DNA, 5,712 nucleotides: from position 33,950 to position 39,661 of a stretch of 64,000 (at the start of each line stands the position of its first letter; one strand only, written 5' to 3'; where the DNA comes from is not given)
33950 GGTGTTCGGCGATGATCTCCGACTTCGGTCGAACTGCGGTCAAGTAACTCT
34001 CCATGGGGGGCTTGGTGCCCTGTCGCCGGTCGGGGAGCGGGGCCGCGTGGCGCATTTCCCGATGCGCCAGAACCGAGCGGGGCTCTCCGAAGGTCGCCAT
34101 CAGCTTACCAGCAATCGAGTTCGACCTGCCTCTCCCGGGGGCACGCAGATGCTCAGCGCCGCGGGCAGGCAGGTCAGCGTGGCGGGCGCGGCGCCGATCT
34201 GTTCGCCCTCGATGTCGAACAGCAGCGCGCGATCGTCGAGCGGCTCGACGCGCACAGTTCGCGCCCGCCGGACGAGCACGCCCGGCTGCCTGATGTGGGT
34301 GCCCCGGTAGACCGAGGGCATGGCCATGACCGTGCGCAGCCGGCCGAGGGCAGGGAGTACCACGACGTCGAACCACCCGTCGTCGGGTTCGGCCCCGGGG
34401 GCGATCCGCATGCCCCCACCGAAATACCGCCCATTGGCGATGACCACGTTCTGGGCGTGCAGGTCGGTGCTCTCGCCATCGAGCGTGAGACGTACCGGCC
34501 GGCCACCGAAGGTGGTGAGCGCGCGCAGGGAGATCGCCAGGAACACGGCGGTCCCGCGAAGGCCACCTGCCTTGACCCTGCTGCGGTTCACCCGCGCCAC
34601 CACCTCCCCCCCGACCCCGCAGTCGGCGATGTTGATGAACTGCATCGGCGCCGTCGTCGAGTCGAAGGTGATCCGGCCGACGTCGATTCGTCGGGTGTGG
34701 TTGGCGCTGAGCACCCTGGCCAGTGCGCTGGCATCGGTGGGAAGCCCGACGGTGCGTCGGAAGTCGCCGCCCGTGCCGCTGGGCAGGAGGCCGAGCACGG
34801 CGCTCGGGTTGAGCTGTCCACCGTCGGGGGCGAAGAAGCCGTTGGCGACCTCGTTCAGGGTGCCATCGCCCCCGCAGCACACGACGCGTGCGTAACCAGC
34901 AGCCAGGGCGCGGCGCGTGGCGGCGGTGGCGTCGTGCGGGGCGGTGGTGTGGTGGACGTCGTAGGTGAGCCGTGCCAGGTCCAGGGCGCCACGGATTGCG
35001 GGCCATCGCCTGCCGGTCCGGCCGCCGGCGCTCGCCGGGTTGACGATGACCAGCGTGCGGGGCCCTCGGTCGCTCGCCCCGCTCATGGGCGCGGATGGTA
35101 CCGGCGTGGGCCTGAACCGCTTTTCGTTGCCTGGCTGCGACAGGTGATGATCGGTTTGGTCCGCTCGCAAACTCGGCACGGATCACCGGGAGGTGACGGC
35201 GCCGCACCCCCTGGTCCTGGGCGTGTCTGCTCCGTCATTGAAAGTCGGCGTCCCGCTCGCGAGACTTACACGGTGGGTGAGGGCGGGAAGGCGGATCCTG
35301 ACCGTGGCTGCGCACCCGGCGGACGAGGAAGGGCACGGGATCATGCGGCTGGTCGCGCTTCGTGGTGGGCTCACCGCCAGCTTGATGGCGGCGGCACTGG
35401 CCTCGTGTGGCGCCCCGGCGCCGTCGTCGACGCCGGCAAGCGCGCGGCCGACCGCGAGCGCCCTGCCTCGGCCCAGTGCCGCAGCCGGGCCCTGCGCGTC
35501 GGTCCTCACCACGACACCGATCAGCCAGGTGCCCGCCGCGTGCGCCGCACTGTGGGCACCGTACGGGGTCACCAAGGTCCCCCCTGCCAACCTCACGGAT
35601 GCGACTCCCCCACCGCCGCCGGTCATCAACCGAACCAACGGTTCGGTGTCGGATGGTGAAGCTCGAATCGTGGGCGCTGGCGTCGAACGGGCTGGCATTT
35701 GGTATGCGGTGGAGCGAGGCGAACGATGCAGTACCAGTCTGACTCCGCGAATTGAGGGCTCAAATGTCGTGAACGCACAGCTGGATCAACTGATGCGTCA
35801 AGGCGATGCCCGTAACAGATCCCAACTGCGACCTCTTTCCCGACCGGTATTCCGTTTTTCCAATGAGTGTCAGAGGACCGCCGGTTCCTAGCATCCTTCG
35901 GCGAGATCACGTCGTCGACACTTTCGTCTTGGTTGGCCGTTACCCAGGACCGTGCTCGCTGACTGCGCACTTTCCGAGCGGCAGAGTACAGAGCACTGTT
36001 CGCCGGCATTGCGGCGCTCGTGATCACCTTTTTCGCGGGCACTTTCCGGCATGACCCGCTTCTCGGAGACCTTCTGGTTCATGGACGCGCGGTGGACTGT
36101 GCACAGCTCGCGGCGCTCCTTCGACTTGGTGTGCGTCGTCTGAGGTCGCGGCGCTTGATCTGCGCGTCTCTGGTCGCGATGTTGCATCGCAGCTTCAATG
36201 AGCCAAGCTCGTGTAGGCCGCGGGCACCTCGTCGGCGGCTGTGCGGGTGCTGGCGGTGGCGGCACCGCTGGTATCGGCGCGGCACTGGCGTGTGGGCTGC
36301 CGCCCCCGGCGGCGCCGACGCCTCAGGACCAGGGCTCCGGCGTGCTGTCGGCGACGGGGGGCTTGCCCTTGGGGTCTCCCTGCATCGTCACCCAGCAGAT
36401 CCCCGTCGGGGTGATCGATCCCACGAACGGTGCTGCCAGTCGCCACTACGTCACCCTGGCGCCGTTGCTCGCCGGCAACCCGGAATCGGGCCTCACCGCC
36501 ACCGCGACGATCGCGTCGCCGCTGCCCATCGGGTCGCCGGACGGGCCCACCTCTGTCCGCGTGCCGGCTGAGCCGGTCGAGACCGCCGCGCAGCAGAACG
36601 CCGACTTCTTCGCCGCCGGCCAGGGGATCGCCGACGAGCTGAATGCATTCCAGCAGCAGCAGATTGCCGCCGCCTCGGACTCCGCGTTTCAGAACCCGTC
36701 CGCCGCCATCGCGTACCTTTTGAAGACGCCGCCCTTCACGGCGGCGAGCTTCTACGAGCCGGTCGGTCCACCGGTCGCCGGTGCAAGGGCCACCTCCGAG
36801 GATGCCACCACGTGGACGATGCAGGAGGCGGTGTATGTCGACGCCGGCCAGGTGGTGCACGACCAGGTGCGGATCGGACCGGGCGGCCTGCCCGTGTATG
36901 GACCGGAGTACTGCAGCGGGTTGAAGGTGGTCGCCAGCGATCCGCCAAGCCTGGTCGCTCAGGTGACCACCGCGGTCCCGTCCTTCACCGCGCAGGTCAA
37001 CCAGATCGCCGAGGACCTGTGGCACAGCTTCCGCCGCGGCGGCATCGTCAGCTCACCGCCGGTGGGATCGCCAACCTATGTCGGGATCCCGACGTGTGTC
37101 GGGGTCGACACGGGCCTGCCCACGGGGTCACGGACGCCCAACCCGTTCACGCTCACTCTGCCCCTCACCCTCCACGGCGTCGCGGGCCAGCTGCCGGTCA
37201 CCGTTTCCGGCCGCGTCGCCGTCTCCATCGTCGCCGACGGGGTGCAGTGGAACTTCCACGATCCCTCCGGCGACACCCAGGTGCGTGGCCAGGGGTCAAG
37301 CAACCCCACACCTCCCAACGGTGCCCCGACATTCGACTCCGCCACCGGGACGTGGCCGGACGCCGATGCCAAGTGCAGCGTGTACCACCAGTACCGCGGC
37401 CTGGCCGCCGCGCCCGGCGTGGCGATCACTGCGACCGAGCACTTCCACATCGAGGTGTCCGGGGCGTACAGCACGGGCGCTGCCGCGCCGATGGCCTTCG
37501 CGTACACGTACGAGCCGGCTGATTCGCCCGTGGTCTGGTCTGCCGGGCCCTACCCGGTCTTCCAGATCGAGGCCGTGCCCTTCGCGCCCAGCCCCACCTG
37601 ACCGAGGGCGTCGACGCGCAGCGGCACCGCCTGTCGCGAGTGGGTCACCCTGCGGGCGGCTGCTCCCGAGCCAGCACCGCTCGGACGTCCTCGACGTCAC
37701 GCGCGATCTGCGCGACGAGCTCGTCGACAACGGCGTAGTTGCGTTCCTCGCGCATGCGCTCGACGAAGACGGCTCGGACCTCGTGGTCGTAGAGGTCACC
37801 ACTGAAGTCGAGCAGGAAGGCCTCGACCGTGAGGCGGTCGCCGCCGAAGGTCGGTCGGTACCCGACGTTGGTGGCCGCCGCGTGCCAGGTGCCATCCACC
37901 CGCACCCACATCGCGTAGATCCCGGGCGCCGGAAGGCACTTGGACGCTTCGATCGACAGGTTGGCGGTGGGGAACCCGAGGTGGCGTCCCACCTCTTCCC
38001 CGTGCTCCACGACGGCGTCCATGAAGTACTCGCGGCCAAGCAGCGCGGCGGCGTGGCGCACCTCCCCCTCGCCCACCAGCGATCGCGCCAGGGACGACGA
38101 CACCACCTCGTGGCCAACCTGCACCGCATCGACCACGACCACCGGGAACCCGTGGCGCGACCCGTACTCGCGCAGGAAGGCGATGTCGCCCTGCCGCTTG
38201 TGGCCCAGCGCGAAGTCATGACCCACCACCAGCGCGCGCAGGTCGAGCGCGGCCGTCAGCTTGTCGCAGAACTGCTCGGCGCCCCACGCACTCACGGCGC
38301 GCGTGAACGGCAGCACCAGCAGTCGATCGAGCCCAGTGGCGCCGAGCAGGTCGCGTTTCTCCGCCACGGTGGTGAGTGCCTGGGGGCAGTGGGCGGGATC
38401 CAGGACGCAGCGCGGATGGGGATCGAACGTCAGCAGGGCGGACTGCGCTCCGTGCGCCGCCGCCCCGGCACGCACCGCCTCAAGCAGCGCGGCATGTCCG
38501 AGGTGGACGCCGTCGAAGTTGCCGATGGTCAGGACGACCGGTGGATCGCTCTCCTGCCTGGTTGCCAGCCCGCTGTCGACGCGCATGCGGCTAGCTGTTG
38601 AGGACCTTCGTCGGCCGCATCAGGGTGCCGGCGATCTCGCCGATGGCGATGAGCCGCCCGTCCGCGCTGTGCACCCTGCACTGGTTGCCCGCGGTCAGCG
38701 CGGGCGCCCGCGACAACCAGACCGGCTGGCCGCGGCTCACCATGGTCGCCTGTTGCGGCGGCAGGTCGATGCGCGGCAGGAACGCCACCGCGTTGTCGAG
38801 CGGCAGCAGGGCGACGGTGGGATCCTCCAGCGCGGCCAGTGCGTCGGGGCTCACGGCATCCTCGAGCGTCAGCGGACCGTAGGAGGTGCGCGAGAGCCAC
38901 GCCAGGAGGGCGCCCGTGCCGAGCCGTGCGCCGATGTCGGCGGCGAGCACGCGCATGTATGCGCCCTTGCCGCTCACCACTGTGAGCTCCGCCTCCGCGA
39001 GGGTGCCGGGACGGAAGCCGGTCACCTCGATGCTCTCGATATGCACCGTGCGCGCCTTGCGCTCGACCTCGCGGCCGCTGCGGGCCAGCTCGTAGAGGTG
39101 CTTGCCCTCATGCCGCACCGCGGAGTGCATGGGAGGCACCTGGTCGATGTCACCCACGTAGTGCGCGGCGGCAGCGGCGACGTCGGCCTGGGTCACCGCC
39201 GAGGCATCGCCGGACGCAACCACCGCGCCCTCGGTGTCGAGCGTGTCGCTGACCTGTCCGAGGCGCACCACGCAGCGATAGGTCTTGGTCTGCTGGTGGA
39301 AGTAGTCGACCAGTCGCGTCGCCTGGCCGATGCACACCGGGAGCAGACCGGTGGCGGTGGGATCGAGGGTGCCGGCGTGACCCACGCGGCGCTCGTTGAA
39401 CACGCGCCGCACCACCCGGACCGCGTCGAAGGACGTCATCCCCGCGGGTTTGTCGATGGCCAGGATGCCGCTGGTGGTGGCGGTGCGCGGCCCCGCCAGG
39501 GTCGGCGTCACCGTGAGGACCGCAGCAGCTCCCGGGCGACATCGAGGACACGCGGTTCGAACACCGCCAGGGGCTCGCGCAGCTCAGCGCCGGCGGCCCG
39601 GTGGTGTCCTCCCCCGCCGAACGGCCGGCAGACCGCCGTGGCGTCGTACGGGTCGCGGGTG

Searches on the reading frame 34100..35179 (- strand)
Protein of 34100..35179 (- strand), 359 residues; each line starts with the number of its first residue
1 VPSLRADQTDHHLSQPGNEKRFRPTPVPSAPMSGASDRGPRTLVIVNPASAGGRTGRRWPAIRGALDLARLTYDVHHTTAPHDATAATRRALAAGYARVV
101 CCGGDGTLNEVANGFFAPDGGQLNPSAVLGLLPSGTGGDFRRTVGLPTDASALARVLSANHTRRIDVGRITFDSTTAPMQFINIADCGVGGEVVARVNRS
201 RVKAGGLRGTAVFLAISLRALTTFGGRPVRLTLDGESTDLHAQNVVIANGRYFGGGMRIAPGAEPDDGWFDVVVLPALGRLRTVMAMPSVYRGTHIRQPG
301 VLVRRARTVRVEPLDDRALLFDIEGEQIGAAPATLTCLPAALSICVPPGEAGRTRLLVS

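Call 67: search_protein_families(library=pfam, proteins=[window:34100-35179:-], max_evalue=0.0001)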
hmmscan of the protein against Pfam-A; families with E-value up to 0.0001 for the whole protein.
window:34100-35179:- (359 aa): 2 families
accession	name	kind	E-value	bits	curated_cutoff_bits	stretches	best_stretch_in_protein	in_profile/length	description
PF19279.4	YegS_C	-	1.8e-39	135.5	27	1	187-345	5-157/158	YegS C-terminal NAD kinase beta sandwich-like domain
PF00781.29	DAGK_cat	-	6.7e-29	100.5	23.6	1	42-170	2-125/125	Diacylglycerol kinase catalytic domain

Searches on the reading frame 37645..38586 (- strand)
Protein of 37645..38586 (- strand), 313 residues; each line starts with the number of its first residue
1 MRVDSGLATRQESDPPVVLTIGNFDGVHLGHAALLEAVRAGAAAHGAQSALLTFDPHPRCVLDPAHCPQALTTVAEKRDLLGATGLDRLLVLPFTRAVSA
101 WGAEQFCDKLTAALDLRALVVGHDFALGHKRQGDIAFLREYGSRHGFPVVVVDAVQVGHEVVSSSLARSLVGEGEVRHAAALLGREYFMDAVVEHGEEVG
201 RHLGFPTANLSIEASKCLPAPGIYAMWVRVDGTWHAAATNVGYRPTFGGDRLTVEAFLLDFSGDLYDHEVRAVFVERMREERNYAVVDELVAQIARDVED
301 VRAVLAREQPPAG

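Call 67: search_protein_families(library=pfam, proteins=[window:37645-38586:-], max_evalue=0.0001)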
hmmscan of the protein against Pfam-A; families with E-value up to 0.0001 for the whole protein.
window:37645-38586:- (313 aa): 2 families
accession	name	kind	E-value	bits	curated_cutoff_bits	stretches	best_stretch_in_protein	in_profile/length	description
PF06574.18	FAD_syn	-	1.5e-44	152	27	1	12-165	3-157/158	FAD synthetase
PF01687.23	Flavokinase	-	1.3e-41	142.1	19.6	1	183-305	1-124/124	Riboflavin kinase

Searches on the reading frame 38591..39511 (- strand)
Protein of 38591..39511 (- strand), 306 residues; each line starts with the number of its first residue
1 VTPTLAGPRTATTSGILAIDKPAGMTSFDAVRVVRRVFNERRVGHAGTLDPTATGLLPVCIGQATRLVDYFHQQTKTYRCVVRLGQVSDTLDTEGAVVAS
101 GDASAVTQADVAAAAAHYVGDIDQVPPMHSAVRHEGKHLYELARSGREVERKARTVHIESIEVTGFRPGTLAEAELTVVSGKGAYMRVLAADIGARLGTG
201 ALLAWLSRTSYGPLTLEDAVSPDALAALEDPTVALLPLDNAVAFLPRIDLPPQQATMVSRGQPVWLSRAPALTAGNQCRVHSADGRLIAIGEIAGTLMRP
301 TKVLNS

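Call 67: search_protein_families(library=pfam, proteins=[window:38591-39511:-], max_evalue=0.0001)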
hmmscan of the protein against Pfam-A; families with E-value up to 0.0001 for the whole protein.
window:38591-39511:- (306 aa): 3 families
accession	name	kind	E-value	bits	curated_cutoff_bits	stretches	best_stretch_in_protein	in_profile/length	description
PF01509.24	TruB_N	-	5e-51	173.4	27.3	1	35-186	1-149/149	TruB family pseudouridylate synthase (N terminal domain)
PF16198.10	TruB_C_2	-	5.1e-06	27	29.3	1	187-241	1-64/66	tRNA pseudouridylate synthase B C-terminal domain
PF09157.17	TruB-C_2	-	9.4e-06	25.9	21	1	246-301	1-54/57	Pseudouridine synthase II TruB, C-terminal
